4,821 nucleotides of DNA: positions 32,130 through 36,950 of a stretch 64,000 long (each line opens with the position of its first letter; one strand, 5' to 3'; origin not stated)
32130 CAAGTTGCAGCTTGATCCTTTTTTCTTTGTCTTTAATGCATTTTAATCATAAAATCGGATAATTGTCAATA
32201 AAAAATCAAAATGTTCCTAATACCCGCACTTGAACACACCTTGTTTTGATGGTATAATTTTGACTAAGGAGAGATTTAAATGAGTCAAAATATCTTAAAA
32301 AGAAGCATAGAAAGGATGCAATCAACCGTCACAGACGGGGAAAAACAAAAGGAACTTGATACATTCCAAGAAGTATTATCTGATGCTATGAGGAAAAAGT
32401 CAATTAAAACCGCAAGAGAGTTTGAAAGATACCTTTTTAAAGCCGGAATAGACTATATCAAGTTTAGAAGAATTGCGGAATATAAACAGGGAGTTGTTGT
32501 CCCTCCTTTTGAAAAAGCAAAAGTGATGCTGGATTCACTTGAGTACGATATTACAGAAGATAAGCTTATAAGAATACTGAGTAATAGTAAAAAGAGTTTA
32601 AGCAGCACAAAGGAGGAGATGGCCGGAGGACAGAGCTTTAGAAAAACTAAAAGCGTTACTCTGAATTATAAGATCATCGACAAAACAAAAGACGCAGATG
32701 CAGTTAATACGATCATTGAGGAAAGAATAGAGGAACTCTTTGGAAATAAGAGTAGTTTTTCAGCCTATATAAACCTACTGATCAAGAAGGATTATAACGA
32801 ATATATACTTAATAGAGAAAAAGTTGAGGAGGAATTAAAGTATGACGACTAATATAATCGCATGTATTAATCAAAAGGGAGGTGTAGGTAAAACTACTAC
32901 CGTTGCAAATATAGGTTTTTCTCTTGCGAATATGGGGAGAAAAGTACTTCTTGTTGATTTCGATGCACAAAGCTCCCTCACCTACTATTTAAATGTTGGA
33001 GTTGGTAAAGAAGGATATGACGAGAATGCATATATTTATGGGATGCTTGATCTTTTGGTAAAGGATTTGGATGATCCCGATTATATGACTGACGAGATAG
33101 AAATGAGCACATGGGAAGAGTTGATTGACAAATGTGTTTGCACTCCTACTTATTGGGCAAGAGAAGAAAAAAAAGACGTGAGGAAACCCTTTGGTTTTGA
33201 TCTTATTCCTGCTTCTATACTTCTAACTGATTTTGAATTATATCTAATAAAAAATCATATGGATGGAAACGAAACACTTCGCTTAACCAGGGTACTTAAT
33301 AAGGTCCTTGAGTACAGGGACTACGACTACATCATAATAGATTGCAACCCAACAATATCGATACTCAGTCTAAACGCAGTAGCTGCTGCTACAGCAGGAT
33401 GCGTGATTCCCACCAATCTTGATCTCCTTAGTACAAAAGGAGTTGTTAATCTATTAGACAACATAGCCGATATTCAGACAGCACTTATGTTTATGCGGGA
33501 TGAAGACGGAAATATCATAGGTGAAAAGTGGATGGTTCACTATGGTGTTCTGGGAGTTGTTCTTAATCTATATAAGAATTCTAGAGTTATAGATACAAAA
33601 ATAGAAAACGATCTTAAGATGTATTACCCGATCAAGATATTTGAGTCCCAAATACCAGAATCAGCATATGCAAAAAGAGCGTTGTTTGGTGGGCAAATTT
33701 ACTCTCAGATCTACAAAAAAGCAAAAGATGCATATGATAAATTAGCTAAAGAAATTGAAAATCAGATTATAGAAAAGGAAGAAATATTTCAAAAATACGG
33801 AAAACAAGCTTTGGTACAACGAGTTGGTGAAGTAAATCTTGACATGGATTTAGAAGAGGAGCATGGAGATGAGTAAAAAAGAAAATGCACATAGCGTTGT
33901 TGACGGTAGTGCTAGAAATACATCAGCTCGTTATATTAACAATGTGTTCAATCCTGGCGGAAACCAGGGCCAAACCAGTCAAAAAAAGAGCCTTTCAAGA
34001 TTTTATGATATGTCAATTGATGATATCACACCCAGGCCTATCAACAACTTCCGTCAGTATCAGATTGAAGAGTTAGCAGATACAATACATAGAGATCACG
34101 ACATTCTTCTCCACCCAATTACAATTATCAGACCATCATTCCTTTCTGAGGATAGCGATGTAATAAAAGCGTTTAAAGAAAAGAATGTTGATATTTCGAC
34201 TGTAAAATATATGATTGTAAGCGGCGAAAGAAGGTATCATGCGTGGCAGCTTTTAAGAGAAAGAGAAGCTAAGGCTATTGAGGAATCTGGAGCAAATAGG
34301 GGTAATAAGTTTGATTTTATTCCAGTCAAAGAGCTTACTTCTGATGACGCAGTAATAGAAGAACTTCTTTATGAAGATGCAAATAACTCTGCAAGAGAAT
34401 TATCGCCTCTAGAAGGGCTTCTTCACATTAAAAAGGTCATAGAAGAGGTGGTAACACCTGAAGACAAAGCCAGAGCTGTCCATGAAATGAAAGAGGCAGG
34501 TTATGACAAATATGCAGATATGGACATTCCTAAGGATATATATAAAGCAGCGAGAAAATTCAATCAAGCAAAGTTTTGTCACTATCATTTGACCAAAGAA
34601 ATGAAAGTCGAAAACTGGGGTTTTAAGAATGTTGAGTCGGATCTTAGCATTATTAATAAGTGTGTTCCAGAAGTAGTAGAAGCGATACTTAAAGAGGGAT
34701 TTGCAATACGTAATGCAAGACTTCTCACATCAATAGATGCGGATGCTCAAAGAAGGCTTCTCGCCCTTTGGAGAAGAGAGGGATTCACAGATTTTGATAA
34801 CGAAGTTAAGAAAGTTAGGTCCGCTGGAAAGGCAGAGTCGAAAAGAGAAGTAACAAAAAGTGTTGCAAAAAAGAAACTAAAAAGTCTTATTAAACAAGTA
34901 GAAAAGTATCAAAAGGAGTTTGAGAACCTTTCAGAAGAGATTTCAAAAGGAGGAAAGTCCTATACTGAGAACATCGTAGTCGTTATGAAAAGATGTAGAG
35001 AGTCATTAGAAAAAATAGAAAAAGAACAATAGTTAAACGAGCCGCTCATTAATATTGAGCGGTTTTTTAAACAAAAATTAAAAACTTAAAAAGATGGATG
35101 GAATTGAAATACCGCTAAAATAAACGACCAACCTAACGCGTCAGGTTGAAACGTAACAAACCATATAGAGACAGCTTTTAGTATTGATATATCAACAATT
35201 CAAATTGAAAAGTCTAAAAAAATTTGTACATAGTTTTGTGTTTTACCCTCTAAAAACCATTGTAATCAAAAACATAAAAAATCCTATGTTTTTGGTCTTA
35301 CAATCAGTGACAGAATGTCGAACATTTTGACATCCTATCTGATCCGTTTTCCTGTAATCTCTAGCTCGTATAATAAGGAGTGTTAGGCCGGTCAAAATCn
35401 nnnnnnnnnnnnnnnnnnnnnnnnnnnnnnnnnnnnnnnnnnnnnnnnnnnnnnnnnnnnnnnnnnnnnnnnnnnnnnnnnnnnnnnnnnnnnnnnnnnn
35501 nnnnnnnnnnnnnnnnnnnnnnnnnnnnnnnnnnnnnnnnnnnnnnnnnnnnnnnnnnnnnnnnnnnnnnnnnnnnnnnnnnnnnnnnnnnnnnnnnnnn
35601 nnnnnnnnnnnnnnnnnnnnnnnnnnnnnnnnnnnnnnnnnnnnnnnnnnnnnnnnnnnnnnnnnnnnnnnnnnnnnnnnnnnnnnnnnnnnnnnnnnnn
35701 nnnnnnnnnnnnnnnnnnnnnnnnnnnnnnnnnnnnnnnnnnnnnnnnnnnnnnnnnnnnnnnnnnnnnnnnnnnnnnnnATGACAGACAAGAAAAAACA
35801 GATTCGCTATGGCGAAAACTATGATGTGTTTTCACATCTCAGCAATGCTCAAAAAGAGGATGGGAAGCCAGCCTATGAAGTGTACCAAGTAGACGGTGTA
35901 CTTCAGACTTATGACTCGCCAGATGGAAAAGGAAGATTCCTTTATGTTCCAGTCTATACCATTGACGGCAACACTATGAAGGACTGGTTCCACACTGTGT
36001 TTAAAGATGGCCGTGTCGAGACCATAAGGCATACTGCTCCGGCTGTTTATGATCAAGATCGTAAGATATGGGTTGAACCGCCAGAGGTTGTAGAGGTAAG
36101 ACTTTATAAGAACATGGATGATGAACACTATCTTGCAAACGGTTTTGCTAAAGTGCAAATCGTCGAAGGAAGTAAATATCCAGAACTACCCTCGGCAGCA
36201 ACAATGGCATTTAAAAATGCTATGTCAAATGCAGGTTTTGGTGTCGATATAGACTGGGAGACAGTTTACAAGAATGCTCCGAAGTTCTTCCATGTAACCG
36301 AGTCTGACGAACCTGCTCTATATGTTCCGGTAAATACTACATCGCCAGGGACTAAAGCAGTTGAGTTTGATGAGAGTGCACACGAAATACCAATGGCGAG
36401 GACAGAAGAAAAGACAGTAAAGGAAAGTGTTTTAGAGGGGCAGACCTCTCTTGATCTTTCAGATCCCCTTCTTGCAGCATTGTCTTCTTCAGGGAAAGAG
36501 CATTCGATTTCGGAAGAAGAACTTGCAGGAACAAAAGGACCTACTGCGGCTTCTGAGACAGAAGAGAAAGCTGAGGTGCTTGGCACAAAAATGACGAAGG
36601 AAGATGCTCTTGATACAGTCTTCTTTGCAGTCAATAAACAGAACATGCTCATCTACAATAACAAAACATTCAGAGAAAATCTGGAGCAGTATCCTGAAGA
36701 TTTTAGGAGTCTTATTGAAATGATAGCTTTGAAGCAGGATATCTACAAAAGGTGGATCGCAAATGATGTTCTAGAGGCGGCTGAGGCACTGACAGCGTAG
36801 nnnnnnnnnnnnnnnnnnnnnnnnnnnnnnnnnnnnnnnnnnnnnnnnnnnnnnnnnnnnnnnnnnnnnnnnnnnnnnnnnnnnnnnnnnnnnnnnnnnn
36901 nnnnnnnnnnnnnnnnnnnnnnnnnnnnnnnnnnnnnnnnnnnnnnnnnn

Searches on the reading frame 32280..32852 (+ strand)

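Call 16: search_protein_families(library=pfam, proteins=[window:32280-32852:+], max_evalue=0.001)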
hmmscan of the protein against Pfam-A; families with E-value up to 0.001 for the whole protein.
window:32280-32852:+ (190 aa): 0 families

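Call 42: search_protein_families(library=ncbifam, proteins=[window:32280-32852:+], max_evalue=0.01)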
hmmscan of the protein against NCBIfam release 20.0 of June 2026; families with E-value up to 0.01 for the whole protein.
window:32280-32852:+ (190 aa): 0 families

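Call 72: search_protein_families(library=pfam, proteins=[window:32280-32852:+], max_evalue=1)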
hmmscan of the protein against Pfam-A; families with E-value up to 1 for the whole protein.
window:32280-32852:+ (190 aa): 2 families
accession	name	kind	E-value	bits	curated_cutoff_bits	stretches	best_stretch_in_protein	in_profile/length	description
PF25320.1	TELO2_ARM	-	0.07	13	27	1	92-167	4-80/242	TELO2 ARM repeat domain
PF01416.25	PseudoU_synth_1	-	0.075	13.9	23.3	0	13-55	62-105/108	tRNA pseudouridine synthase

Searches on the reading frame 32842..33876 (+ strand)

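Call 16: search_protein_families(library=pfam, proteins=[window:32842-33876:+], max_evalue=0.001)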
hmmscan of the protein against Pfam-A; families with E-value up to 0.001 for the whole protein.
window:32842-33876:+ (344 aa): 8 families
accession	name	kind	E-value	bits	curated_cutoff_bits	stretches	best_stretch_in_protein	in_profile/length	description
PF13614.12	AAA_31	-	2.8e-35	122.3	27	1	4-214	2-170/177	AAA domain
PF01656.29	CbiA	-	4.8e-18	65.8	25.4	1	6-279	1-117/125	CobQ/CobB/MinD/ParA nucleotide binding domain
PF02374.21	ArsA_ATPase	-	2.5e-09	37.2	24.3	1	10-57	7-54/305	Anion-transporting ATPase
PF10609.15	ParA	-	2e-08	34.4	27.1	1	3-42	3-42/246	NUBPL iron-transfer P-loop NTPase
PF07015.17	VirC1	-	6.6e-07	29.3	24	1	4-71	2-69/231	VirC1 protein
PF00142.24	Fer4_NifH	-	8.5e-07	29.1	25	1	8-48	4-44/271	4Fe-4S iron sulfur cluster binding proteins, NifH/frxC family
PF09140.17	MipZ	-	8.8e-07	28.9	20.7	1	5-51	2-49/262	ATPase MipZ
PF06564.18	CBP_BcsQ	-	2.8e-05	24.2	21.3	1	9-53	7-51/234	Cellulose biosynthesis protein BcsQ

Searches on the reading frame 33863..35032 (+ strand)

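Call 16: search_protein_families(library=pfam, proteins=[window:33863-35032:+], max_evalue=0.001)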
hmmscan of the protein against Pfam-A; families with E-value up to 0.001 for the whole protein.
window:33863-35032:+ (389 aa): 1 family
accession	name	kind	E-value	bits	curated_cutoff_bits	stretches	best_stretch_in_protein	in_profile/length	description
PF02195.25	ParB_N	-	0.00081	19.8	26.3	0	59-132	18-69/95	ParB N-terminal domain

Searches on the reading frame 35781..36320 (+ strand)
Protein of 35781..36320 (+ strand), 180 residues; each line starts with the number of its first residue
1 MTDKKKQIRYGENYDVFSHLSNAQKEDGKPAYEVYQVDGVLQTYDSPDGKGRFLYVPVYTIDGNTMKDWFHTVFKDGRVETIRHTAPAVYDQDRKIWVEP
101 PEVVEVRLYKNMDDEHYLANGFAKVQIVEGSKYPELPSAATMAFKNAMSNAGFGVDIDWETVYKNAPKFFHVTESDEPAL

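Call 98: predict_structure(protein=window:35781-36320:+)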
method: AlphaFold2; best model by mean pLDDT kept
length: 180 residues; sequences in the alignment: 1
mean_pLDDT: 36.0   pTM: 0.25
mean pLDDT of the five models: 36.0, 34.7, 34.6, 31.7, 29.7
residues with pLDDT >= 90: 0; 70-90: 0; 50-70: 2; < 50: 178
segments of 3 or more residues with pLDDT < 50: 1-82, 84-94, 96-180
pLDDT, mean of each block of 10 residues (from residue 1): 31 33 37 30 34 33 43 44 41 40 42 39 29 37 40 37 33 26
secondary structure, 60 per line:
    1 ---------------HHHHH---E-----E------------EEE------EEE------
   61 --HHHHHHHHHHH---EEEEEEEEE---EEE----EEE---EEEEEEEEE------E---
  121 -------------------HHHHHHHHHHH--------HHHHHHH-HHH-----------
elements in order: H16-20 E43-45 E52-54 H63-73 E77-85 E89-91 E96-98 E102-110 H140-150 H159-165

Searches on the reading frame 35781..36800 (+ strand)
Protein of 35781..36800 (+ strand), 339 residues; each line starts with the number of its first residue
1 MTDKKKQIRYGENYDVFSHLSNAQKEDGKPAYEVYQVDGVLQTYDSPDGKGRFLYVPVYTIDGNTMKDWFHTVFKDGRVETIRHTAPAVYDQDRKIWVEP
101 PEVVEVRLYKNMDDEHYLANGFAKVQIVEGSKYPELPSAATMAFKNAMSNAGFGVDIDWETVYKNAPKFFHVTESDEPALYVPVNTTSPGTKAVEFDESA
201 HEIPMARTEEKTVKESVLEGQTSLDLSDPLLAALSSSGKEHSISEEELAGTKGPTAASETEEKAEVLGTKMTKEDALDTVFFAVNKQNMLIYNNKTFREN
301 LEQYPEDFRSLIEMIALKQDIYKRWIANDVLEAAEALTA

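Call 16: search_protein_families(library=pfam, proteins=[window:35781-36800:+], max_evalue=0.001)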
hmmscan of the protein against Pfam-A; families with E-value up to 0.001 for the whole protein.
window:35781-36800:+ (339 aa): 0 families

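Call 24: find_encoding_contigs(protein=window:35781-36800:+, flank=10000, max_places=10)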
Protein window:35781-36800:+ (339 aa): 3 contigs read that carry it; 3 places shown.
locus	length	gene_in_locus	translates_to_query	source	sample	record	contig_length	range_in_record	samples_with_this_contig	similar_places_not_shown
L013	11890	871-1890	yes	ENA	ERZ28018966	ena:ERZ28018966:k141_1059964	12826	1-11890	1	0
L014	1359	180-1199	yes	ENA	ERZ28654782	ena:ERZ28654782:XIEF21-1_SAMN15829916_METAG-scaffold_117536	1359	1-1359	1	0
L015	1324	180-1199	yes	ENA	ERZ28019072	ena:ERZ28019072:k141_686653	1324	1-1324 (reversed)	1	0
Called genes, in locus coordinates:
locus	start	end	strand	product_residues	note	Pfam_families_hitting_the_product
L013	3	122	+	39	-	?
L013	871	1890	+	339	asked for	-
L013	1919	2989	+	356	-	PF12965:DUF3854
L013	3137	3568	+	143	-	-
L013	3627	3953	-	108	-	-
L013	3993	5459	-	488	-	PF13556:HTH_30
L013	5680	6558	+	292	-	PF00106:adh_short, PF13561:adh_short_C2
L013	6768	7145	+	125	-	-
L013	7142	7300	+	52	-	-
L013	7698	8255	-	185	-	-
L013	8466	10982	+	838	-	PF12846:AAA_10 (faint), PF19044:P-loop_TraG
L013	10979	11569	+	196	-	-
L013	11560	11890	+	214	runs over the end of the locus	-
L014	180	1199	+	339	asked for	-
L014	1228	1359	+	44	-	?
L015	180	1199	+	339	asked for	-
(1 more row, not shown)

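Call 25: find_homologous_proteins(query=window:35781-36800:+)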
Query window:35781-36800:+ (339 aa): 1 proteins with E <= 0.001 among 3359 candidates.
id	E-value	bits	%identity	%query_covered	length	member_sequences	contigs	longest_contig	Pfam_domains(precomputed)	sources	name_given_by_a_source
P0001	1.3e-223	759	100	100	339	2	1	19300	-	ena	-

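Call 42: search_protein_families(library=ncbifam, proteins=[window:35781-36800:+], max_evalue=0.01)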
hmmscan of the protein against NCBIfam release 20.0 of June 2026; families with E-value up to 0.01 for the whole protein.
window:35781-36800:+ (339 aa): 0 families

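Call 73: search_protein_families(library=phrogs, proteins=[window:35781-36800:+], max_evalue=0.01)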
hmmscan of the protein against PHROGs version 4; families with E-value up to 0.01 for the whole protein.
window:35781-36800:+ (339 aa): 0 families

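Call 85: search_solved_structures(query=window:35781-36800:+, max_evalue=1)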
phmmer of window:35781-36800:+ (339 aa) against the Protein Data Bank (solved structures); distinct sequences matched with E-value up to 1: 4.
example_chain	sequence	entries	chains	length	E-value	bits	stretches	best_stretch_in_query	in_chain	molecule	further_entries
6u62_D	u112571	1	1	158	0.35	13.4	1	182-240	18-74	Ragulator complex protein LAMTOR1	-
6b9x_A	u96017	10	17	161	0.36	13.4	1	182-240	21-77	Ragulator complex protein LAMTOR1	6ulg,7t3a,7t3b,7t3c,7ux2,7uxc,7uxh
6nzd_A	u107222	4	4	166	0.38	13.3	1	182-240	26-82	Ragulator complex protein LAMTOR1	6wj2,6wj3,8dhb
6ehp_E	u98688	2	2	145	0.48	13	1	184-240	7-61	Ragulator complex protein LAMTOR1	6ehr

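Call 88: search_solved_structures(query=A5, max_evalue=10)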
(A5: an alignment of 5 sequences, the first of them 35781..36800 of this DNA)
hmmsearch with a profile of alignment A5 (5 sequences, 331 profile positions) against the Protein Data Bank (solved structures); distinct sequences matched with E-value up to 10: 2.
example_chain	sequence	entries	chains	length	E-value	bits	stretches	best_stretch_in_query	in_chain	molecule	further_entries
9v2v_K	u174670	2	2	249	0.34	13.2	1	165-309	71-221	Histone deacetylase complex subunit CTI6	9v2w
7zr1_E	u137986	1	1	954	4.1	9.7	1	173-257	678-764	FHA domain-containing protein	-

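Call 89: search_protein_families(library=pfam, alignment_id=A5, max_evalue=1)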
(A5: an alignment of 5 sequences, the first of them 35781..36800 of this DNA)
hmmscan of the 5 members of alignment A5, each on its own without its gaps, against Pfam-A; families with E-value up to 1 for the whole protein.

A. member 1, window:35781-36800:+ (339 aa): 0 families

B. families by the number of members that match (of 5 scanned): 4 families
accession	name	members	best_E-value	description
PF23566.1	RTG2_C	1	0.1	RTG2 C-terminal domain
PF05703.16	Auxin_canalis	1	0.23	Auxin canalisation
PF05327.17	RRN3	1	0.97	RNA polymerase I specific transcription initiation factor RRN3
PF05416.18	Peptidase_C37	1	1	Southampton virus-type processing peptidase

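Call 120: search_protein_families(library=padloc, proteins=[window:35781-36800:+], max_evalue=0.001)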
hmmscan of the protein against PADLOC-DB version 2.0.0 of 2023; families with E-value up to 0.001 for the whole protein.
window:35781-36800:+ (339 aa): 0 families
